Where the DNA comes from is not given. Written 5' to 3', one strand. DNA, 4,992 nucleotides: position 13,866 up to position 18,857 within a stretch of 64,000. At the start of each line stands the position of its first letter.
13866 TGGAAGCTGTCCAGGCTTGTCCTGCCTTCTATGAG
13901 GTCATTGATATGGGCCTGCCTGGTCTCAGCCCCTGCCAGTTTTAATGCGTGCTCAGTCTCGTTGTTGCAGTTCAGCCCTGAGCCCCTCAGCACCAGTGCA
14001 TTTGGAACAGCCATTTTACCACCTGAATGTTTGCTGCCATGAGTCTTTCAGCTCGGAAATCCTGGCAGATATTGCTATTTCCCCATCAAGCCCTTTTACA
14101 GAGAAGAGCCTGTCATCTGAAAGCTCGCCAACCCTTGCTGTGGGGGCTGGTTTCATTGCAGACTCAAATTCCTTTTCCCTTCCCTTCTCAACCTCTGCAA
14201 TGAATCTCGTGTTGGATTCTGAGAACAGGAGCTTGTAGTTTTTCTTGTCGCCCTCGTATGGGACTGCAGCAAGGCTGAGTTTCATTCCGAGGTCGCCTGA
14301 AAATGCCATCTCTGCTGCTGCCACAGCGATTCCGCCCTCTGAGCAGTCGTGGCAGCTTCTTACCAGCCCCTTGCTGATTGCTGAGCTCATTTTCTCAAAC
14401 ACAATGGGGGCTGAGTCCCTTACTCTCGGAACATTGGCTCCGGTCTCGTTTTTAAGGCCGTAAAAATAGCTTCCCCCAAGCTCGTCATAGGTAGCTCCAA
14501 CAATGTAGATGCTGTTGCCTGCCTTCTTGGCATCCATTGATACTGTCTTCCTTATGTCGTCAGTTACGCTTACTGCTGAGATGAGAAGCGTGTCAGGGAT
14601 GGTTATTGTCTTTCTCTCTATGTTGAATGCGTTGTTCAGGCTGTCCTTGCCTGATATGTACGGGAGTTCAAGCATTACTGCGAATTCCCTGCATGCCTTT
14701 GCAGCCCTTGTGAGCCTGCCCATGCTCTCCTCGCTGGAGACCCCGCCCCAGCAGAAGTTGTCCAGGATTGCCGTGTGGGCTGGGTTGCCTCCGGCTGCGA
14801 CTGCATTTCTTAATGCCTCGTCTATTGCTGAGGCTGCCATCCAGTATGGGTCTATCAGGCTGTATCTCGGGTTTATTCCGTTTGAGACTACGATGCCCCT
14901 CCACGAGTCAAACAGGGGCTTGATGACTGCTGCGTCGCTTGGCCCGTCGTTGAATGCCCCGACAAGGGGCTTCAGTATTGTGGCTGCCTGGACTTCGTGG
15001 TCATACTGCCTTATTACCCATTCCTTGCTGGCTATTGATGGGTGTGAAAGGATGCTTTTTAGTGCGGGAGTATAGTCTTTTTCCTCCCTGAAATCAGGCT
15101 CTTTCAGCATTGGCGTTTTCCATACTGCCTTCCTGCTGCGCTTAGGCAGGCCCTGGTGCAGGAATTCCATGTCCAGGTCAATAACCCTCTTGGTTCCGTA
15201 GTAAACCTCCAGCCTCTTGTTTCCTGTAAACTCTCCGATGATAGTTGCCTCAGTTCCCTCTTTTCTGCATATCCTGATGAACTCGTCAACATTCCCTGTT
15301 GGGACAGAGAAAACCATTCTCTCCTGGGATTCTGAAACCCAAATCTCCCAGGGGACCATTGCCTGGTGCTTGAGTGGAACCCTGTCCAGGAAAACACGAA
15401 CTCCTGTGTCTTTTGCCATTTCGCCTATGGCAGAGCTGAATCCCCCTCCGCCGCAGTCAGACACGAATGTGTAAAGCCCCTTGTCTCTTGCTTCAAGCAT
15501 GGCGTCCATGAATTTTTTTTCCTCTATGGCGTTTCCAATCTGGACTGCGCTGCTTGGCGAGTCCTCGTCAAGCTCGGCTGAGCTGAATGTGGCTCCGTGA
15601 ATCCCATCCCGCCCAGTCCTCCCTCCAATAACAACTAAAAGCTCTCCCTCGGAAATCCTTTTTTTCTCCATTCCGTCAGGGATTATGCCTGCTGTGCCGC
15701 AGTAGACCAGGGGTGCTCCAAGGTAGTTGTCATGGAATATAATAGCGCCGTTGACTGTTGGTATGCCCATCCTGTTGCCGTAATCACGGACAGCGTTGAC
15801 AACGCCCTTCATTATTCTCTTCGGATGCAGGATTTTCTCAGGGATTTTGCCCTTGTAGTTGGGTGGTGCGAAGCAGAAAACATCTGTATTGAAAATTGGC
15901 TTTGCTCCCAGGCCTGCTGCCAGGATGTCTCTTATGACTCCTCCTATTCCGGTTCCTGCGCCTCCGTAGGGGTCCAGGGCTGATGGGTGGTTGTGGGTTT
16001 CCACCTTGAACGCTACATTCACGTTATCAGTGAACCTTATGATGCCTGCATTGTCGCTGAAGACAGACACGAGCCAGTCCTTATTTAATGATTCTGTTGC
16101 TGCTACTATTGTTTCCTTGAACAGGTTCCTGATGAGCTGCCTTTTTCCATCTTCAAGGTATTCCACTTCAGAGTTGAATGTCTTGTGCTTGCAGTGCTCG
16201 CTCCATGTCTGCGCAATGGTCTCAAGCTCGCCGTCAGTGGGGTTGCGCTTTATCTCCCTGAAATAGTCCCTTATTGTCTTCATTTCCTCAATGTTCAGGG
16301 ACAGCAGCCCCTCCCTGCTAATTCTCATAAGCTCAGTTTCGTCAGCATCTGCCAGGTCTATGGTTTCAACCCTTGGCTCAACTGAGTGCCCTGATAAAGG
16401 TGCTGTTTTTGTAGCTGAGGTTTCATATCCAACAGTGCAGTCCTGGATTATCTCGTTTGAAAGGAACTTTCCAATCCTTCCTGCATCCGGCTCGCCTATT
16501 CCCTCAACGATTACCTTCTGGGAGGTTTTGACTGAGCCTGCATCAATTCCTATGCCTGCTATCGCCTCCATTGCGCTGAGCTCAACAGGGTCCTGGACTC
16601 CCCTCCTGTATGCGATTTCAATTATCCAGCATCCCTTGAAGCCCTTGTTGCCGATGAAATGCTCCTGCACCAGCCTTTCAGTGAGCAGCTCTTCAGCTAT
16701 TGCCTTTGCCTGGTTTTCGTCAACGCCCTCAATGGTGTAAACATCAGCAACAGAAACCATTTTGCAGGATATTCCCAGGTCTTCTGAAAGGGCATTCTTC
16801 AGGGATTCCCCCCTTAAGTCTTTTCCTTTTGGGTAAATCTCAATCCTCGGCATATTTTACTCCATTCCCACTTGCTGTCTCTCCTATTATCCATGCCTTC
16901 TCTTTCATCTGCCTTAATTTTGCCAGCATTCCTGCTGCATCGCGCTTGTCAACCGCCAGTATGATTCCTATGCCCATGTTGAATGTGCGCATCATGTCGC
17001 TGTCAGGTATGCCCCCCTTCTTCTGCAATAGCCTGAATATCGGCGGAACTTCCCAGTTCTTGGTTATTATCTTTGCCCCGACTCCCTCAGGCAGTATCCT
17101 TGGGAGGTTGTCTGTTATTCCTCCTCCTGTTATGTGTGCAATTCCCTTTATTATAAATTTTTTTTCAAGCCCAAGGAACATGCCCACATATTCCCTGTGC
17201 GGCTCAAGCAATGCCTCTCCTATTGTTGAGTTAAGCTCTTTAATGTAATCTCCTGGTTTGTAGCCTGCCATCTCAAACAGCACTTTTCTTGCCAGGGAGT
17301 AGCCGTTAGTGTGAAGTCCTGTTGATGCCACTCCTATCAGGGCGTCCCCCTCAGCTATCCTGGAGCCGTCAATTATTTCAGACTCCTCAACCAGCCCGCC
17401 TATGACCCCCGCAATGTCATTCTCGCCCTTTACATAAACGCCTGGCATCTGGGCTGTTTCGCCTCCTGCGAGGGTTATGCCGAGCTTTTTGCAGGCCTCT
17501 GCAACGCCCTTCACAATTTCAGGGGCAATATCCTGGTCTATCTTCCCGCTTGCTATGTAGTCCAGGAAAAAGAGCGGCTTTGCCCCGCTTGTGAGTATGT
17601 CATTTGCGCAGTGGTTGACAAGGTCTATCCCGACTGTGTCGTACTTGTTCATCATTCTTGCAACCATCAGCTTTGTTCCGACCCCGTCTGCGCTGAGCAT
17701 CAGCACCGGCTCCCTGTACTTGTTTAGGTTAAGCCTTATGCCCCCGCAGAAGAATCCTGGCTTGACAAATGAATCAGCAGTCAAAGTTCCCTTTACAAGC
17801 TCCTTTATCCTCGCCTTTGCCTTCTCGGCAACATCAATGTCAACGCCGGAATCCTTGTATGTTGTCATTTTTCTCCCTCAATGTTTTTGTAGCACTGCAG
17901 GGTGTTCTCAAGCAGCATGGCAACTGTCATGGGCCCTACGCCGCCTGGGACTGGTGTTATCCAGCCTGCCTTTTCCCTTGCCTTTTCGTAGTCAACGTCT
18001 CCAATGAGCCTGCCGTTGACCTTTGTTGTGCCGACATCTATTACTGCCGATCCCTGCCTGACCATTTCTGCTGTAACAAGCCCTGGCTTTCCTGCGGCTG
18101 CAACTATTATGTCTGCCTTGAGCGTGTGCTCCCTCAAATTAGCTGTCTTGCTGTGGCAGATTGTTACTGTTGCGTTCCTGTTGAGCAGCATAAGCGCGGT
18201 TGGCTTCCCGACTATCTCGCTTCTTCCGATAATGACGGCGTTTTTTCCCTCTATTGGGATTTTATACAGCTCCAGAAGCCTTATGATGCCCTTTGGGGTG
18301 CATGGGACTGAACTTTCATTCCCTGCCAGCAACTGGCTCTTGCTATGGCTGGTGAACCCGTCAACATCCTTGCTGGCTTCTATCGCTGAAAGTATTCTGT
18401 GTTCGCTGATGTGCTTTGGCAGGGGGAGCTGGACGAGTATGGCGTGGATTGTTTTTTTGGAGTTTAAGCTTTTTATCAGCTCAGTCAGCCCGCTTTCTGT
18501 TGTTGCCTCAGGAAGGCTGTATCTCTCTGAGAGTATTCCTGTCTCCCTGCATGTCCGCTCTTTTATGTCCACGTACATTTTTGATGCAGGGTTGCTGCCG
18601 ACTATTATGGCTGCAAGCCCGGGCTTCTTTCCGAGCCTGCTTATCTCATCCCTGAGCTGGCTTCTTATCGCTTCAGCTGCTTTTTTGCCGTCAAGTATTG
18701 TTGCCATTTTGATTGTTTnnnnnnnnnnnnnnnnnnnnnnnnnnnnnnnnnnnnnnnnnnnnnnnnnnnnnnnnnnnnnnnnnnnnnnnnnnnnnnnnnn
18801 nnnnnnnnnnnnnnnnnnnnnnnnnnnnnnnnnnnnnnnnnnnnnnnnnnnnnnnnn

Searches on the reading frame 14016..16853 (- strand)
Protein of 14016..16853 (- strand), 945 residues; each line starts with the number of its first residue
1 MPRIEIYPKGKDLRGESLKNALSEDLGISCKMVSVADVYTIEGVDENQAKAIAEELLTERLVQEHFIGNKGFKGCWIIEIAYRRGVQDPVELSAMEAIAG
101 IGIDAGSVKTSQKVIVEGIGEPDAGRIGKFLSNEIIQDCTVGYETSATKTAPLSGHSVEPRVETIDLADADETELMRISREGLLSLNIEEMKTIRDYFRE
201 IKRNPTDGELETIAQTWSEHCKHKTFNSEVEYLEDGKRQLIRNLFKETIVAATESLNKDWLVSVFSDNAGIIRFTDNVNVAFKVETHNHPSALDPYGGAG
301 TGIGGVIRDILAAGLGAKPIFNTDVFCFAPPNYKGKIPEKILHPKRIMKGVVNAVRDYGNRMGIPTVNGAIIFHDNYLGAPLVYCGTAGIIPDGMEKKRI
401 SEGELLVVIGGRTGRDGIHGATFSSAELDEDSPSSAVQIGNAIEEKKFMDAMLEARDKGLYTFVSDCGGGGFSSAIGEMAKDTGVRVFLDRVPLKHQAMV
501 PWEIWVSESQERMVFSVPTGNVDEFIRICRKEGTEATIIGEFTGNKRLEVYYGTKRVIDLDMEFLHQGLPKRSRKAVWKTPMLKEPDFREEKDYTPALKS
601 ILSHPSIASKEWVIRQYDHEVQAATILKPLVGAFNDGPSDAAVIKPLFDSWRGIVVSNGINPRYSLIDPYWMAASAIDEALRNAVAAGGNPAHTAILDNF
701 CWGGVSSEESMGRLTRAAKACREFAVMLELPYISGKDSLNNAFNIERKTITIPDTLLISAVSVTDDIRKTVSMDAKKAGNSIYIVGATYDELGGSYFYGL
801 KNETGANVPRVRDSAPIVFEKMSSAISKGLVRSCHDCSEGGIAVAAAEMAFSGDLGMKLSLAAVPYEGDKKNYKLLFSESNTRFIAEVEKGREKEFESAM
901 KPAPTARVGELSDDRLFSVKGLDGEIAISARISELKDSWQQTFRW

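Call 9: search_protein_families(library=pfam, proteins=[window:14016-16853:-], max_evalue=0.00001)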
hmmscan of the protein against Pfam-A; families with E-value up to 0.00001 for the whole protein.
window:14016-16853:- (945 aa): 4 families
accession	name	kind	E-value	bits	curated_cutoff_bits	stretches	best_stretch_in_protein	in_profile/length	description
PF02769.27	AIRS_C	-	6.8e-53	179.5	23.1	2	402-552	2-155/156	AIR synthase related protein, C-terminal domain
PF00586.29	AIRS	-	7.4e-28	97.6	24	2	267-391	2-112/112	AIR synthase related protein, N-terminal domain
PF18072.6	FGAR-AT_linker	-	2.4e-18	66.8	26.6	1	175-224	1-50/50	Formylglycinamide ribonucleotide amidotransferase linker domain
PF22689.1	FGAR-AT_PurM_N-like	-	2.2e-07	31.2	27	1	609-762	1-159/160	FGAR-AT PurM_N-like domain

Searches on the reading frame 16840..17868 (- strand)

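Call 8: search_protein_families(library=pfam, proteins=[window:16840-17868:-], max_evalue=0.00001)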
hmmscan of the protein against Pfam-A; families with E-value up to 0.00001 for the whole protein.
window:16840-17868:- (342 aa): 2 families
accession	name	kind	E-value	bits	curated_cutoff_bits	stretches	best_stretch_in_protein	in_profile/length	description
PF02769.27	AIRS_C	-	4e-28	99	23.1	1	173-337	2-151/156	AIR synthase related protein, C-terminal domain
PF00586.29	AIRS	-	1e-20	74.7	24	1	56-159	15-111/112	AIR synthase related protein, N-terminal domain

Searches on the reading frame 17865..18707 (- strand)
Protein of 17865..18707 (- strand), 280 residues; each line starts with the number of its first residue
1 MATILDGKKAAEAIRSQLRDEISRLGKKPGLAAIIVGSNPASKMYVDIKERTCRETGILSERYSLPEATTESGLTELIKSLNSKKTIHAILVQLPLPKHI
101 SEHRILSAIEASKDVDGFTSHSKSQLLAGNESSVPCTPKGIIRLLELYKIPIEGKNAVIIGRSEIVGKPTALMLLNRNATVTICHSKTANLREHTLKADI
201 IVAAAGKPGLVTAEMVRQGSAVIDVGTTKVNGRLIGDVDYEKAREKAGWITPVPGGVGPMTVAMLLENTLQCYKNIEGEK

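Call 8: search_protein_families(library=pfam, proteins=[window:17865-18707:-], max_evalue=0.00001)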
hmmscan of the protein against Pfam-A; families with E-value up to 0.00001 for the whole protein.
window:17865-18707:- (280 aa): 2 families
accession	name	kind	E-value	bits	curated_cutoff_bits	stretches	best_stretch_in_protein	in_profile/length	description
PF02882.25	THF_DHG_CYH_C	-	6.7e-67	224.2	27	1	124-275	6-158/160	Tetrahydrofolate dehydrogenase/cyclohydrolase, NAD(P)-binding domain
PF00763.28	THF_DHG_CYH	-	1.6e-37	128.7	32.8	1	5-116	1-115/115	Tetrahydrofolate dehydrogenase/cyclohydrolase, catalytic domain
